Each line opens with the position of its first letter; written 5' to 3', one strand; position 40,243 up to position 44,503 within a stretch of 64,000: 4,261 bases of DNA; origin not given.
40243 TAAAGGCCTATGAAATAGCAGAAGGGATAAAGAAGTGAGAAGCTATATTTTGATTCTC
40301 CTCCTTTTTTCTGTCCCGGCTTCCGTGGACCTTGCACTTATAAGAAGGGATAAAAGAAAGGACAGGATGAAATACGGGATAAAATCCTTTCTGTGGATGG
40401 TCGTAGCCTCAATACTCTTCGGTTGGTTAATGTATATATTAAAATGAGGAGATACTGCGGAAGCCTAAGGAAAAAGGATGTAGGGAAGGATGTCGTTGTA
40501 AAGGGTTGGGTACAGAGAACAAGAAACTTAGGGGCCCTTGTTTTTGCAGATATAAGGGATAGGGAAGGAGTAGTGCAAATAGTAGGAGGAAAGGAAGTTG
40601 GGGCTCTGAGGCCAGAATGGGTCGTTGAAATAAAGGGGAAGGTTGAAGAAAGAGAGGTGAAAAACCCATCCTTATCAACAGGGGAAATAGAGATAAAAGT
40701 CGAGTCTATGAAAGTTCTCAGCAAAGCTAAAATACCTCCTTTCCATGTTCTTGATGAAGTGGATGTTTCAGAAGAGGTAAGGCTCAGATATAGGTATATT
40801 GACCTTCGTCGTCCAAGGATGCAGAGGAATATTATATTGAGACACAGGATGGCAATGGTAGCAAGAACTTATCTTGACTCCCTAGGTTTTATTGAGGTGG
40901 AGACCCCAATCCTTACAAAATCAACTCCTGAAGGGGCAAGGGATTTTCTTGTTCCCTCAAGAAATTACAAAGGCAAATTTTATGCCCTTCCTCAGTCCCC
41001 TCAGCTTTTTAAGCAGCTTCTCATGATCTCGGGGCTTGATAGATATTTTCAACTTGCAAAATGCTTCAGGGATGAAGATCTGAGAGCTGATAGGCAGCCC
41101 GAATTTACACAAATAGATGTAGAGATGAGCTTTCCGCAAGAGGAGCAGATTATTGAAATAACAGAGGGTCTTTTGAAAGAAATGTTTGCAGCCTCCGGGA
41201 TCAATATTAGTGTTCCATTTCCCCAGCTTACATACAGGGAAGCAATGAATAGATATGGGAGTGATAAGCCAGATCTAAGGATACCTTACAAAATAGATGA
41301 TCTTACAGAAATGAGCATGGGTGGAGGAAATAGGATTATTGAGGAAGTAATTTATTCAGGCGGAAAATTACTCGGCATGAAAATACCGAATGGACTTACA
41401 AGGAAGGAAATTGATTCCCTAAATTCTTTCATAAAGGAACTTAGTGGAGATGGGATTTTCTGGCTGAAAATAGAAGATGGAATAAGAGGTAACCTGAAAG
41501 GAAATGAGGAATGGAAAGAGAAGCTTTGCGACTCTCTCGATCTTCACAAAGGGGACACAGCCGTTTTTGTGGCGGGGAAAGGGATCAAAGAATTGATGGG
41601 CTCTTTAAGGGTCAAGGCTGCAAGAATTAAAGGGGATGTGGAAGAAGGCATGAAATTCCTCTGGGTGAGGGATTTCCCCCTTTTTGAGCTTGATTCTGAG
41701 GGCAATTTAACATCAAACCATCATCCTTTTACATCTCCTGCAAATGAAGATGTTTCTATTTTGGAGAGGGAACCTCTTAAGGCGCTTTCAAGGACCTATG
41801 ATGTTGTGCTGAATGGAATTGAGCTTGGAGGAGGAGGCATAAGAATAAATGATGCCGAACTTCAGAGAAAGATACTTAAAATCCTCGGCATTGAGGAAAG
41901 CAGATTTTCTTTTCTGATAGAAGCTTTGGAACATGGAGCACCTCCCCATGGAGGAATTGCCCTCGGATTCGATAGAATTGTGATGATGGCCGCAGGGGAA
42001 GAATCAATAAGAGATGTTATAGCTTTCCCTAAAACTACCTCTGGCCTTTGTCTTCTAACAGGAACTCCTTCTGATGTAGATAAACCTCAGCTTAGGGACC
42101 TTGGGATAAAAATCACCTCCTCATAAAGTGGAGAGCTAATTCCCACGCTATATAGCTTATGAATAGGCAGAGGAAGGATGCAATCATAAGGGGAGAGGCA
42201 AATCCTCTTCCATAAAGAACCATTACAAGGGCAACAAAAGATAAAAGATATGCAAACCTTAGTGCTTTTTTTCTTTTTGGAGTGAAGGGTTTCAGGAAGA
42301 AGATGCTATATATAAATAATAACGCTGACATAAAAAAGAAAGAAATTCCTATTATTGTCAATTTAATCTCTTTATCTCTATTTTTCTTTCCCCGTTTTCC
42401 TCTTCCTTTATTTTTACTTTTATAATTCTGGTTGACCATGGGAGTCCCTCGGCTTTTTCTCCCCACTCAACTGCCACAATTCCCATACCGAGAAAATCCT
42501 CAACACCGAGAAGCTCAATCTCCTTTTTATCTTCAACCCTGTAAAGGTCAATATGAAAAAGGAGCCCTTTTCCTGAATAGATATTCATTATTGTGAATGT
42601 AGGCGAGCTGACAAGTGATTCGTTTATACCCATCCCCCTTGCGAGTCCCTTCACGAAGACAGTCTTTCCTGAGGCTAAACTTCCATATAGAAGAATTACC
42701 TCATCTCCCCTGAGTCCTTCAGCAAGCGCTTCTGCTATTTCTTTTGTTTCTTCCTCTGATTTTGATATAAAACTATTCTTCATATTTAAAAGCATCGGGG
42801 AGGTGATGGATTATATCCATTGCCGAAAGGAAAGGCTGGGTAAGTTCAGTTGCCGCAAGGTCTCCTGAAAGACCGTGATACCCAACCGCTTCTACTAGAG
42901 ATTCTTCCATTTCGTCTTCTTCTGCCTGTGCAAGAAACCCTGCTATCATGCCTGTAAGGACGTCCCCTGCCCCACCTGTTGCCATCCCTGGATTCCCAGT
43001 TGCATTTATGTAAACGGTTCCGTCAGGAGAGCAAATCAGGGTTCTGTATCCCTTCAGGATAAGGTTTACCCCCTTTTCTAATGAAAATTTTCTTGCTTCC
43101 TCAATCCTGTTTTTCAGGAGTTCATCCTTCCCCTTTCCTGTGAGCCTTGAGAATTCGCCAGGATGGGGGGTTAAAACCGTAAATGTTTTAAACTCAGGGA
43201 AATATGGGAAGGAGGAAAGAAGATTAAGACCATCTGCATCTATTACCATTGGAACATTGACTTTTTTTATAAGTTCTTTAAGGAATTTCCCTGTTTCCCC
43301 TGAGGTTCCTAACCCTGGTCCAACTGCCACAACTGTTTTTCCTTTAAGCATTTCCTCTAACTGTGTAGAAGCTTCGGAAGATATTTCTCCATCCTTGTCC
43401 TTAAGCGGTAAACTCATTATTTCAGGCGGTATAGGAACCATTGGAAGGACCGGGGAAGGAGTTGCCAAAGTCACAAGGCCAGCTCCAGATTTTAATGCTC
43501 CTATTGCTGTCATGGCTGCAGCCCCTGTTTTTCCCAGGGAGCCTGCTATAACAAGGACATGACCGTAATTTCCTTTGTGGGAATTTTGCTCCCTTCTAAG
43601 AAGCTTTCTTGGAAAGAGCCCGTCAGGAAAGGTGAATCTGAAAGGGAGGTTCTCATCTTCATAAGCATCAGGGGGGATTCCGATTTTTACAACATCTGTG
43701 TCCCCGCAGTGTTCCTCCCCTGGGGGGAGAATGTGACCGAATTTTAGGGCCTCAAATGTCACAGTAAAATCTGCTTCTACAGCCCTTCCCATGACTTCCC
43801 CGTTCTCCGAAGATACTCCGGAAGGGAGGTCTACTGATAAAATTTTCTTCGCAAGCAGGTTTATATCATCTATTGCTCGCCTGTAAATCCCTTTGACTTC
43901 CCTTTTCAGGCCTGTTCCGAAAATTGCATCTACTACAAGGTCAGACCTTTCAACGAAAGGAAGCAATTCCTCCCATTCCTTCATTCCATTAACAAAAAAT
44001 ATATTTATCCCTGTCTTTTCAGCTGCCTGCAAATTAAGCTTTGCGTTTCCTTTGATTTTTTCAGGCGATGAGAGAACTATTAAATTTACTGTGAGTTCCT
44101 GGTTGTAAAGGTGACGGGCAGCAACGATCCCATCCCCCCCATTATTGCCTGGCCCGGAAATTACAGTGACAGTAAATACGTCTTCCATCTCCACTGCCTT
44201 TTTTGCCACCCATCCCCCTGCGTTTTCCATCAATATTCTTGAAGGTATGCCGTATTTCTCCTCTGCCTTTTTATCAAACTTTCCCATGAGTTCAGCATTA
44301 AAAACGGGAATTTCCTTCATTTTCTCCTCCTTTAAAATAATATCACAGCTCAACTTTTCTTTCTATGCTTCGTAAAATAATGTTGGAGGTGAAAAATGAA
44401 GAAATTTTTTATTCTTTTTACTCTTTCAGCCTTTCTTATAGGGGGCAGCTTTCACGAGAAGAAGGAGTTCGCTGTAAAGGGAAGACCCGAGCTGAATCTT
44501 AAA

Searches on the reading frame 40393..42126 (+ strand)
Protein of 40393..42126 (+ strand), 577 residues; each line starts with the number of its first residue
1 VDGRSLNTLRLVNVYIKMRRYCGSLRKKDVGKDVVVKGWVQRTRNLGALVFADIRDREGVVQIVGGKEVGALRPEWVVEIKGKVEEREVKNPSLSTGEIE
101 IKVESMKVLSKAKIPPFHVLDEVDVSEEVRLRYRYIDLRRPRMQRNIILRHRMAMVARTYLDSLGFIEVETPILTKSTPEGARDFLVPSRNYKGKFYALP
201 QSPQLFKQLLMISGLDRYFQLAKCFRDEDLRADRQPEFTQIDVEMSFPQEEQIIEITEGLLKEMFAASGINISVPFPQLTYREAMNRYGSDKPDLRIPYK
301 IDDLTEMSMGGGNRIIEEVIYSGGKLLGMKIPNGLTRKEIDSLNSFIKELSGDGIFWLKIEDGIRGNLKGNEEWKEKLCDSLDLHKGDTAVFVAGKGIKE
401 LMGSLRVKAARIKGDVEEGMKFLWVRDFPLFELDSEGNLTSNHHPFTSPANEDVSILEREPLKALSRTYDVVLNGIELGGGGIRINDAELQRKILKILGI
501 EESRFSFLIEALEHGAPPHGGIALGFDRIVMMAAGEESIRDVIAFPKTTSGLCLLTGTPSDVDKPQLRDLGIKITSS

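Call 64: search_protein_families(library=pfam, proteins=[window:40393-42126:+], max_evalue=0.00001)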
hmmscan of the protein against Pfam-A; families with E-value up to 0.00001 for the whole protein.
window:40393-42126:+ (577 aa): 3 families
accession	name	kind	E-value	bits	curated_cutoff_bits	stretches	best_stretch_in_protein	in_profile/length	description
PF00152.25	tRNA-synt_2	-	4.1e-117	391.1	25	1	126-548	1-307/308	tRNA synthetases class II (D, K and N)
PF01336.31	tRNA_anti-codon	-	3.9e-12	46.4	27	1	34-109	1-75/75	OB-fold nucleic acid binding domain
PF02938.19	GAD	-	3.1e-11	43.8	23.4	1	316-396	1-87/95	GAD domain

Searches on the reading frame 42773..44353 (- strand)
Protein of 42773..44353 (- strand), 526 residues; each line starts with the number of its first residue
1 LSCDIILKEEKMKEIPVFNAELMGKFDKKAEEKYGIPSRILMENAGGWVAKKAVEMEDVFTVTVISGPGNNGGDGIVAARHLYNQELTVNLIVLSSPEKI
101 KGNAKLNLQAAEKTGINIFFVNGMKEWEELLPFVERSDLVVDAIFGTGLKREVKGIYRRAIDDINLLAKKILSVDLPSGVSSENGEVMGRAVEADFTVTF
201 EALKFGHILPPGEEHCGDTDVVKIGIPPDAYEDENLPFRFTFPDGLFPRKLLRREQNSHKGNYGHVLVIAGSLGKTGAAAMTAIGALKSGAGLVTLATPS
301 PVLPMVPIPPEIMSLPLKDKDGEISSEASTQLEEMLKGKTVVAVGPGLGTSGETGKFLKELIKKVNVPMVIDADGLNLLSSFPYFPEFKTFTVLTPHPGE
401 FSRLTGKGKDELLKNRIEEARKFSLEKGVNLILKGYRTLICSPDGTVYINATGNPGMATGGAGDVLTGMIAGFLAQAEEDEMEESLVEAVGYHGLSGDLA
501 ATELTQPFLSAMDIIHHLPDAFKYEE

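Call 64: search_protein_families(library=pfam, proteins=[window:42773-44353:-], max_evalue=0.00001)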
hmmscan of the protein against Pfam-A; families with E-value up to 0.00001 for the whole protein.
window:42773-44353:- (526 aa): 2 families
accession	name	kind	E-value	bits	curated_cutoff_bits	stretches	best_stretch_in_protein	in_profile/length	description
PF01256.23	Carb_kinase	-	5.6e-54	183.6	27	1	266-516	1-238/242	NAD(P)H-hydrate dehydratase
PF03853.21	YjeF_N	-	5e-46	157.2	24.9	1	39-205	2-168/169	YjeF-related protein N-terminus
